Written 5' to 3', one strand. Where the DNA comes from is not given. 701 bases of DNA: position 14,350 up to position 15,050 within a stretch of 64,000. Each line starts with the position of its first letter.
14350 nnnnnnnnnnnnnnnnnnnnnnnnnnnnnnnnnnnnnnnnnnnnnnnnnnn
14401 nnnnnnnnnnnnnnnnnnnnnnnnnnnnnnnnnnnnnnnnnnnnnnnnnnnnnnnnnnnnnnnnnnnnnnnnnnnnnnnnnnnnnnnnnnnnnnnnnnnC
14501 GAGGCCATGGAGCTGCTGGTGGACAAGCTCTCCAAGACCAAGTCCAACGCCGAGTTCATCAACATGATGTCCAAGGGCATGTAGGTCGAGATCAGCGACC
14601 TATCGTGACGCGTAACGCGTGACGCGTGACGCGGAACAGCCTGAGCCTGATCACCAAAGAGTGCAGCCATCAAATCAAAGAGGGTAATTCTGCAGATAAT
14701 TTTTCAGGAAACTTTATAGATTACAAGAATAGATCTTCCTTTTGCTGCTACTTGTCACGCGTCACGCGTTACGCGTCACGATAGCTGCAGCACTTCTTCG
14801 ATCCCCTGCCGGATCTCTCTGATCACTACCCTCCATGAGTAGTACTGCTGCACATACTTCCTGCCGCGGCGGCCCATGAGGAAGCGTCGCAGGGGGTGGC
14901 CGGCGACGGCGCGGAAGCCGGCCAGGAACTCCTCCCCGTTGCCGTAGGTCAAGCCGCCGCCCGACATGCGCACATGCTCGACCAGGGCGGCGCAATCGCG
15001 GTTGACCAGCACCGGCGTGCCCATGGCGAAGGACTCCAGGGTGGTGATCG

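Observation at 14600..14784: Perfect 31-bp inverted repeat with a 123-nt AT-rich insert between convergent rho and glycosyltransferase genes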

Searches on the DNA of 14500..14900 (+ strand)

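Call 22: search_dna_similar(query=window:14560-14800:+, collection=plasmids, mode=distant, max_evalue=0.01)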
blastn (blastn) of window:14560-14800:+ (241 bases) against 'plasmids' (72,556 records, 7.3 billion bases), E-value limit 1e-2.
No match.
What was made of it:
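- Tried and rejected: No hit for the spacer region 14560-14800 in plasmids (call 22).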

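Call 84: search_rna_families(source=window, start=14500, end=14900, threshold=evalue, max_evalue=1)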
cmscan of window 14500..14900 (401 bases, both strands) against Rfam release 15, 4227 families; matches with E-value up to 1: 2.
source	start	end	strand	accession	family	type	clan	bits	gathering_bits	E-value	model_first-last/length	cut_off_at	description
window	14575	14810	+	RF04139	MIR841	Gene; miRNA;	-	24.6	200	0.0058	1-212/212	no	MIR841 microRNA precursor family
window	14596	14787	-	RF04015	MIR946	Gene; miRNA;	-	18.2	190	0.17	1-189/189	no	MIR946 microRNA precursor family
